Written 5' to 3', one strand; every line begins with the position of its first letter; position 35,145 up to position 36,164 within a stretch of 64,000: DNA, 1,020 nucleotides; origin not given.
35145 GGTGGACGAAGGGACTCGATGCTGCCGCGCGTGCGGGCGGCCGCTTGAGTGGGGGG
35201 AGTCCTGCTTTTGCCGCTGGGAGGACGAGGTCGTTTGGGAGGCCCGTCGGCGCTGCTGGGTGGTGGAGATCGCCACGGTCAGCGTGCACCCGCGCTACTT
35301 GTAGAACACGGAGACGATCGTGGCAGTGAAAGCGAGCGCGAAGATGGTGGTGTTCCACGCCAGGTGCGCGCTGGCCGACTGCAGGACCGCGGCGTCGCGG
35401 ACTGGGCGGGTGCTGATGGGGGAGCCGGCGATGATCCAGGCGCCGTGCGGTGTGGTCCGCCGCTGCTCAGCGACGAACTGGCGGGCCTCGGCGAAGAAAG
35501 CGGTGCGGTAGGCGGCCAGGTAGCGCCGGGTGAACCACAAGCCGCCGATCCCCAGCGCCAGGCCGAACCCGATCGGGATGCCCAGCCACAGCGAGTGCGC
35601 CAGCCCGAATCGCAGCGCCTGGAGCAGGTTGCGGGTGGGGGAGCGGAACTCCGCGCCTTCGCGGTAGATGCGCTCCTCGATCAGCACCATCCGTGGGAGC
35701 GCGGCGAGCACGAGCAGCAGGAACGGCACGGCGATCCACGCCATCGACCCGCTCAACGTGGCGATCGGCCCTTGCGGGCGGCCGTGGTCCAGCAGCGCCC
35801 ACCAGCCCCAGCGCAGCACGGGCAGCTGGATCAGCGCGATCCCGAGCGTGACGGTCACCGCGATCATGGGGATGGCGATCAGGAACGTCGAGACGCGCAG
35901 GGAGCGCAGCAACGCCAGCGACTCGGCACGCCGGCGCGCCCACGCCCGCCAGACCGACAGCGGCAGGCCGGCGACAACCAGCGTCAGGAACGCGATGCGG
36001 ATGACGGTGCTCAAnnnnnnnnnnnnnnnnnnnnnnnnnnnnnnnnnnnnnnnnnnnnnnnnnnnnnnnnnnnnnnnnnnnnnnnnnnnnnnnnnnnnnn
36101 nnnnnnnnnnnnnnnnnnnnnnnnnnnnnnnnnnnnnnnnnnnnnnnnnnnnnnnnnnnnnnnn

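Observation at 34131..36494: Leftward operon: wHTH regulator - zinc ribbon - CPBP/Abi intramembrane protease - two unknowns (candidate abortive-infection / superinfection-immunity module)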

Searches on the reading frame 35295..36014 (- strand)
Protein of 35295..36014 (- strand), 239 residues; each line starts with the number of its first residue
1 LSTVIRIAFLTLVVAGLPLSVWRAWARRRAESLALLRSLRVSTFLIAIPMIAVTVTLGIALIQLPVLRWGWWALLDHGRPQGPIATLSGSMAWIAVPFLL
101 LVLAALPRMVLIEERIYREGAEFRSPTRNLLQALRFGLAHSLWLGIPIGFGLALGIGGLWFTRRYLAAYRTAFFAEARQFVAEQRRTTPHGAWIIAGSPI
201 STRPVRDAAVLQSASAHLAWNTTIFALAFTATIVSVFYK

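Call 6: search_protein_families(library=pfam, max_evalue=10, proteins=[window:35295-36014:-])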
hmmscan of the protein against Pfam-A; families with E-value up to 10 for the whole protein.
window:35295-36014:- (239 aa): 0 families

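Call 7: search_protein_families(library=phrogs, max_evalue=0.1, proteins=[window:35295-36014:-])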
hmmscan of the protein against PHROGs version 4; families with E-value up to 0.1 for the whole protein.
window:35295-36014:- (239 aa): 0 families

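Call 9: find_homologous_proteins(query=window:35295-36014:-, max_evalue=0.001)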
Query window:35295-36014:- (239 aa): 22 proteins with E <= 0.001 among 8000 candidates.
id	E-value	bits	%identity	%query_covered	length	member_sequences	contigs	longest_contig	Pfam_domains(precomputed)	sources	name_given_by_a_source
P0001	3.0e-146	503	100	100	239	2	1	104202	-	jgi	-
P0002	9.7e-25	105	39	98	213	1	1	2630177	-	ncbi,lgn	ncbi:MAG: hypothetical protein U0V73_06655 [Acidimicrobiia bacterium]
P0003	9.1e-23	99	37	86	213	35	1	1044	-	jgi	jgi:hypothetical protein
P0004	1.5e-20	92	41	69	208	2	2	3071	-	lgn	-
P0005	4.8e-20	90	40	69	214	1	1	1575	-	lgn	-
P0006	2.2e-19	88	38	69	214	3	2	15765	-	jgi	jgi:hypothetical protein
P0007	3.7e-19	87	38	70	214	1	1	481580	-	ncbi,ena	-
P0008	4.2e-19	87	38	70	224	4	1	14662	-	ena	-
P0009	4.8e-19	87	47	42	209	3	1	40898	-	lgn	-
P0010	5.8e-19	86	43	55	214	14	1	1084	-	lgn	-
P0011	3.2e-18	84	37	69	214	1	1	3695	-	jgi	-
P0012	4.4e-18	84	37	70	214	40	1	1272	-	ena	-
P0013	2.9e-16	78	42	60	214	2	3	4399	-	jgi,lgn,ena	-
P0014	5.2e-16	77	39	59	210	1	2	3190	-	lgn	-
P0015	5.8e-16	77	39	59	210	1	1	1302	-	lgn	-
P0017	5.8e-14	70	36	59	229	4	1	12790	-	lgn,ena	-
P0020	4.4e-10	57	53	31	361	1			PF14871.13,PF02517.22,PF01120.24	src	-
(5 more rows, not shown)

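Call 11: search_protein_families(library=pfam, alignment_id=A1, max_evalue=1)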
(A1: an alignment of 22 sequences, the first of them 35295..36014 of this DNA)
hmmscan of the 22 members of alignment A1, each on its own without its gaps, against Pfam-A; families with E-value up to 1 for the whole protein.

A. member 1, window:35295-36014:- (239 aa): 0 families

B. families by the number of members that match (of 22 scanned): 12 families
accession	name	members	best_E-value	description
PF02517.21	Rce1-like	3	2.7e-06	Type II CAAX prenyl endopeptidase Rce1-like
PF07264.17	EI24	3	0.16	Sulfate transporter CysZ/Etoposide-induced protein 2.4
PF00122.25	E1-E2_ATPase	2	0.025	E1-E2 ATPase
PF11174.13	DUF2970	2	0.33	Protein of unknown function (DUF2970)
PF14871.12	GHL6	1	5.9e-37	Hypothetical glycosyl hydrolase 6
PF01120.23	Alpha_L_fucos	1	1.3e-08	Alpha-L-fucosidase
PF23076.1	PH_FT_C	1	0.01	PH domain found in tandem in fungal proteins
PF06912.16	DUF1275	1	0.025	Protein of unknown function (DUF1275)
PF12191.14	stn_TNFRSF12A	1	0.033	Tumour necrosis factor receptor stn_TNFRSF12A_TNFR domain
PF12911.12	OppC_N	1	0.062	N-terminal TM domain of oligopeptide transport permease C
PF14885.12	GHL15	1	0.068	Hypothetical glycosyl hydrolase family 15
PF09933.14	DUF2165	1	0.26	Predicted small integral membrane protein (DUF2165)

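Call 13: find_encoding_contigs(protein=P0002, flank=6000, max_places=3)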
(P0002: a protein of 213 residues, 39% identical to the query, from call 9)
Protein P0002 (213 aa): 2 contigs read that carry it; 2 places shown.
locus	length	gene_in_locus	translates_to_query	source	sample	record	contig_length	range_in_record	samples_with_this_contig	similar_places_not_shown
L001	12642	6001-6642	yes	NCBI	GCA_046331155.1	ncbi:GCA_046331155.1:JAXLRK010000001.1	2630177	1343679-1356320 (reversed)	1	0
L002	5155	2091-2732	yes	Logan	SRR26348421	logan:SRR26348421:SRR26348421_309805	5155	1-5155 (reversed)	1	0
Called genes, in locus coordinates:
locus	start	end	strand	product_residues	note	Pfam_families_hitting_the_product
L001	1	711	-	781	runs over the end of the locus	PF00122:E1-E2_ATPase, PF00702:Hydrolase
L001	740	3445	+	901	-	PF13302:Acetyltransf_3, PF00583:Acetyltransf_1, PF13508:Acetyltransf_7 (weak), PF02629:CoA_binding, PF13380:CoA_binding_2, PF13607:Succ_CoA_lig, PF19045:Ligase_CoA_2, PF13549:ATP-grasp_5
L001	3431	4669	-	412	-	PF01895:PhoU, PF02080:TrkA_C, PF01895:PhoU (weak), PF02080:TrkA_C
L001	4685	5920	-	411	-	PF01769:MgtE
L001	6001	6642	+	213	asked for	-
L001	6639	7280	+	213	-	PF07238:PilZ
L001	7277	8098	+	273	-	PF01209:Ubie_methyltran, PF13489:Methyltransf_23, PF01135:PCMT (weak), PF02353:CMAS (faint), PF13847:Methyltransf_31, PF08241:Methyltransf_11, PF08242:Methyltransf_12, PF13649:Methyltransf_25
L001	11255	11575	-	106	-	PF01850:PIN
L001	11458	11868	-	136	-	-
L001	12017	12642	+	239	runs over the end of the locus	PF11188:DUF2975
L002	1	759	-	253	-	?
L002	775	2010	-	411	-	PF01769:MgtE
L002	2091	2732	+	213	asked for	-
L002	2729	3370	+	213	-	PF07238:PilZ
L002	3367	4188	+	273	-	PF01209:Ubie_methyltran, PF13489:Methyltransf_23, PF01135:PCMT (weak), PF02353:CMAS (faint), PF13847:Methyltransf_31, PF08241:Methyltransf_11, PF08242:Methyltransf_12, PF13649:Methyltransf_25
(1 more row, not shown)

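Call 14: find_encoding_contigs(protein=P0007, flank=6000, max_places=3)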
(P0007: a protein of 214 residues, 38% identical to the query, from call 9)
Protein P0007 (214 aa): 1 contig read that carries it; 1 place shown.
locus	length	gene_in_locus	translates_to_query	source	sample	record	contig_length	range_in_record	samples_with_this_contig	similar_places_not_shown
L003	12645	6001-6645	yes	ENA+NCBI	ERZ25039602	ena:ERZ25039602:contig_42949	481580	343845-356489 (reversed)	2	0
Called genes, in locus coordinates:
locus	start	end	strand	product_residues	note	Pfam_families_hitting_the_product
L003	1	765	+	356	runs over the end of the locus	PF04794:YdjC, PF13473:Cupredoxin_1 (weak)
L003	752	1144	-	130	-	PF02036:SCP2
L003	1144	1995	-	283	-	PF02585:PIG-L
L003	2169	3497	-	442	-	PF01120:Alpha_L_fucos, PF16757:Fucosidase_C (faint)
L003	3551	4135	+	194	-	PF01161:PBP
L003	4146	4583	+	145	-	PF00583:Acetyltransf_1, PF13673:Acetyltransf_10, PF13508:Acetyltransf_7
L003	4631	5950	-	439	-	PF02771:Acyl-CoA_dh_N (weak), PF02770:Acyl-CoA_dh_M, PF00441:Acyl-CoA_dh_1, PF08028:Acyl-CoA_dh_2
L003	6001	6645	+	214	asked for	-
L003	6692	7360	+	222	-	-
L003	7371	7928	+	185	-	PF04011:LemA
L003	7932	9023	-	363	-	-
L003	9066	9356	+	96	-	-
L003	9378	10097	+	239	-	PF13641:Glyco_tranf_2_3, PF00535:Glycos_transf_2, PF10111:Glyco_tranf_2_2 (weak)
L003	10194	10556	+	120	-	-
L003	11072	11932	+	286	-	-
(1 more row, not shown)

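Call 17: predict_structure(alignment_id=A1)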
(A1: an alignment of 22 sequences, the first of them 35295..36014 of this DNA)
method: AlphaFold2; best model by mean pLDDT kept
length: 239 residues; sequences in the alignment: 22
mean_pLDDT: 88.5   pTM: 0.85
mean pLDDT of the five models: 88.5, 87.0, 85.8, 85.5, 85.3
residues with pLDDT >= 90: 144; 70-90: 70; 50-70: 21; < 50: 4
segments of 3 or more residues with pLDDT < 50: 84-87
pLDDT, mean of each block of 10 residues (from residue 1): 81 86 89 96 96 96 92 68 52 82 92 96 98 96 91 97 98 94 87 68 94 98 93 83
secondary structure, 60 per line:
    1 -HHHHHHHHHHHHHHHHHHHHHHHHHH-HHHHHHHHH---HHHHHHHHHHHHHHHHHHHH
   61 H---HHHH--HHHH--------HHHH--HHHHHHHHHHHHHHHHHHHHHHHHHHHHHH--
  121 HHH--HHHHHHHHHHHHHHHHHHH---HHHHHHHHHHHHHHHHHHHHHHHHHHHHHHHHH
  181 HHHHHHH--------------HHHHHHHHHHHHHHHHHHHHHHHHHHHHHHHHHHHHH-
elements in order: H2-27 H29-37 H41-61 H65-68 H71-74 H83-86 H89-118 H126-144 H148-187 H202-238

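Call 19: find_encoding_contigs(protein=window:35295-36014:-, flank=10000, max_places=5)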
Protein window:35295-36014:- (239 aa): no gene with exactly this product is on record in the collection.

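Call 21: find_related_loci(query=A1, collection=viral_contigs, flank=6000)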
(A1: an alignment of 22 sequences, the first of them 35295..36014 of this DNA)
Query A1 (239 aa) in viral_contigs; peptide patterns used: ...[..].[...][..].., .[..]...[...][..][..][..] (x = any residue, [..] = any of these).
29 stretches matched a pattern, but none encodes a relative of the query by tblastn (E <= 1e-3).

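Call 23: search_dna_similar(query=window:35295-36014:-, collection=phages, mode=protein, max_evalue=0.01)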
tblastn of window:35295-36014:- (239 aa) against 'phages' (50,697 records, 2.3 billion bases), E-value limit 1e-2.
No match.

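Call 26: search_solved_structures(query=A1, max_evalue=10, show_alignments=3)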
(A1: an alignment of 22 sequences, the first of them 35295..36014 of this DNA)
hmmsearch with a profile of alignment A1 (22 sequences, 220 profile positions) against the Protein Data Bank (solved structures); distinct sequences matched with E-value up to 10: 4.
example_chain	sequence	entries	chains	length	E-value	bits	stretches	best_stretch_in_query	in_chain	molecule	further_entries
7vrj_D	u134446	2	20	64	0.35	13.7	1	38-78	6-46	Light-harvesting protein LH1 alpha1 | LH1 alpha polypeptide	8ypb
8wdu_D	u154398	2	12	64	0.49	13.2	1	38-78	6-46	Antenna complex alpha/beta subunit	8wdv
4u1x_A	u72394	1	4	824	0.92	12.3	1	70-134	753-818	Glutamate receptor 2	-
4u1y_A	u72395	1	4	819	1.2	12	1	70-134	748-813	Glutamate receptor 2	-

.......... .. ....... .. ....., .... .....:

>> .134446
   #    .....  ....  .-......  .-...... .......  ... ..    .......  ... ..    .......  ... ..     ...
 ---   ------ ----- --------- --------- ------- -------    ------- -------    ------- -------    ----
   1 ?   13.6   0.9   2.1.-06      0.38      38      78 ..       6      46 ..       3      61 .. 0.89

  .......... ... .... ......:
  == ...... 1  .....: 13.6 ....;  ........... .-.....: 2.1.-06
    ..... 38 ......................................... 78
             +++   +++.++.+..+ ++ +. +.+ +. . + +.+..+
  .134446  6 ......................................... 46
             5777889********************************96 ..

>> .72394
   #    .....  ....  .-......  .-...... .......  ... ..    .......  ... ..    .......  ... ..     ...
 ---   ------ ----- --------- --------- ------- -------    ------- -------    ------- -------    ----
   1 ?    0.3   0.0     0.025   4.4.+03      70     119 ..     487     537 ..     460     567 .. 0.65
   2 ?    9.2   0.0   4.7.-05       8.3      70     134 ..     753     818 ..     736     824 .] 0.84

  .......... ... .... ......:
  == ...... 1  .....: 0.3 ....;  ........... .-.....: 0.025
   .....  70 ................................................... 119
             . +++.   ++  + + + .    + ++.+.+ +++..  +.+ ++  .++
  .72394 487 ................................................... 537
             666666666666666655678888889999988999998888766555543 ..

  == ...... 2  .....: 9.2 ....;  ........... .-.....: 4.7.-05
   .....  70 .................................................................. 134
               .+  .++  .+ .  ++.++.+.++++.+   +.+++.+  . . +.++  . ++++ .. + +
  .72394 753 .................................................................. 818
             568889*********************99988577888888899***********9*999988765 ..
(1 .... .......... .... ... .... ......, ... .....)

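Call 32: fold_search(model_id=the predicted structure, library=pdb)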
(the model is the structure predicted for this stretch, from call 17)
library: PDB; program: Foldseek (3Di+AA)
matches with E <= 10: 39; with E <= 0.001: 0
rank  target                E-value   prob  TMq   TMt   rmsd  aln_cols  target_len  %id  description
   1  8tzj_C                1.6e+00  0.06  0.13  0.15  25.0       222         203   18  Cryo-EM structure of Vibrio cholerae FtsE/FtsX complex (released 2023-12-20)
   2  8pnh                  2.0e+00  0.11  0.20  0.14  15.3       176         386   16  Chorismate mutase (released 2024-07-10)
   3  6cnj_A                3.0e+00  0.06  0.15  0.11  14.9       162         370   17  Structure of the 2alpha3beta stiochiometry of the human Alpha4Beta2 nicotinic receptor (released 2018-05-02)
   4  9gu2_A                3.5e+00  0.06  0.15  0.12  14.0       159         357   13  Human adult muscle nAChR in desensitised state in nanodisc with 100 uM acetylcholine (released 2025-05-14)
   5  7qko_E                3.6e+00  0.11  0.22  0.15  10.2       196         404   11  Torpedo muscle-type nicotinic acetylcholine receptor - Resting conformation (released 2022-02-09)
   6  8ipt_A                3.6e+00  0.03  0.13  0.07  22.1       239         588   16  Cryo-EM structure of heme transporter CydDC from Escherichia coli in the occluded ATP bound state (released 2023-06-14)
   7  8cq4                  4.0e+00  0.05  0.16  0.12  15.9       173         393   14  Bifunctional cyclohexadienyl dehydratase/chorismate mutase from Janthinobacterium sp. HH01 (released 2023-08-30)
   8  4akv_B                4.0e+00  0.03  0.14  0.10  23.0       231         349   11  Crystal structure of human sorting nexin 33 (SNX33) (released 2012-08-01)
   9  4tph_A                5.3e+00  0.04  0.19  0.12  18.8       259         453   16  Selectivity mechanism of a bacterial homologue of the human drug peptide transporters PepT1 and PepT2 (released 2014-07-09)
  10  6w5r_A                5.3e+00  0.03  0.14  0.05  13.9       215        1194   11  NPC1 structure in Nanodisc (released 2020-06-17)
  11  6cnz_A                5.8e+00  0.06  0.18  0.24   9.9       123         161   19  Crystal Structure of Chorismate Mutase from Burkholderia thailandensis (released 2018-03-21)
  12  1ya7_O                5.8e+00  0.03  0.16  0.18  22.6       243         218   11  Implications for interactions of proteasome with PAN and PA700 from the 1.9 A structure of a proteasome-11S activator  (released 2005-07-26)
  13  9k26_A                6.6e+00  0.03  0.20  0.17  22.8       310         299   14  PrRP31 bound prolactin-releasing peptide receptor coupled with Gi protein complex (released 2025-01-29)
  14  2ch7_A                6.6e+00  0.02  0.15  0.12  48.6       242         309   13  Crystal structure of the cytoplasmic domain of a bacterial chemoreceptor from Thermotoga maritima (released 2006-04-18)
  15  8st2_C                7.0e+00  0.03  0.16  0.12  16.1       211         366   12  The 3alpha2beta stoichiometry of human alpha4beta2 nicotinic acetylcholine receptor in complex with acetylcholine (released 2024-02-07)
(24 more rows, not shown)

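Call 38: search_protein_representatives(alignment_id=A1)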
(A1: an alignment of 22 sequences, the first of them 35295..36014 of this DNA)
Query: 22 sequences, 220 profile positions. Proteins with E-value up to 0.001 (for the whole library): 1098; up to 1e-10: 905; up to 1e-30: 234. The best 150 are listed.
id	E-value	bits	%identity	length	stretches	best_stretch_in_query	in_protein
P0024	9.9e-71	254.2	-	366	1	7-215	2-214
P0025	3.0e-69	249.4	-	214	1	6-213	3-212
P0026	5.5e-69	248.5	-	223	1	7-212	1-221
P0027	2.7e-68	246.3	-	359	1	4-216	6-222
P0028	1.2e-66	240.8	-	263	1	6-210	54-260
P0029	6.2e-66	238.6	-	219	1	3-213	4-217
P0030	5.7e-64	232.1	-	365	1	6-213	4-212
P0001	1.3e-62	227.7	-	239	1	8-214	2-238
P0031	2.6e-60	220.2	-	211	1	6-210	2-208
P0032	6.1e-57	209.2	-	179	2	83-216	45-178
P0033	1.4e-54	201.5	-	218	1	7-210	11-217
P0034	1.1e-51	191.9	-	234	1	6-211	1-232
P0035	5.3e-50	186.5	-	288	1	61-209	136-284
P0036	3.8e-49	183.7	-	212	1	9-209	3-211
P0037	4.8e-49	183.3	-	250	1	16-214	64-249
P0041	1.3e-46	175.4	-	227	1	13-215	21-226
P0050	1.2e-44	168.9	-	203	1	10-210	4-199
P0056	5.0e-44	166.9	-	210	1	6-215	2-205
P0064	2.6e-42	161.3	-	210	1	10-215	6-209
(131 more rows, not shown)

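Call 40: search_protein_families(library=pfam, alignment_id=A2, max_evalue=0.01)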
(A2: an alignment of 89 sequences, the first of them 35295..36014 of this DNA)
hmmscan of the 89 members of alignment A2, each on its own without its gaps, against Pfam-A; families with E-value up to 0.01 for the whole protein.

A. member 1, window:35295-36014:- (239 aa): 0 families

B. families by the number of members that match (of 89 scanned): 8 families
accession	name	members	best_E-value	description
PF02517.21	Rce1-like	1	0.00013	Type II CAAX prenyl endopeptidase Rce1-like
PF07264.17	EI24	1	0.00085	Sulfate transporter CysZ/Etoposide-induced protein 2.4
PF11992.13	TgpA_N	1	0.00093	TgpA N-terminal domain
PF04799.18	Fzo_mitofusin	1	0.0027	fzo-like conserved region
PF05231.19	MASE1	1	0.0033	MASE1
PF13631.11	Cytochrom_B_N_2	1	0.0037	Cytochrome b(N-terminal)/b6/petB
PF13520.12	AA_permease_2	1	0.0048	Amino acid permease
PF16955.11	OFeT_1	1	0.0072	Ferrous iron uptake permease, iron-lead transporter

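Call 41: search_solved_structures(query=A2, max_evalue=10, show_alignments=2)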
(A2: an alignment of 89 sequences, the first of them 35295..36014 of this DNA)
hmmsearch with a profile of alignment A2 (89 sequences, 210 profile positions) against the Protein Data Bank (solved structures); distinct sequences matched with E-value up to 10: 0.
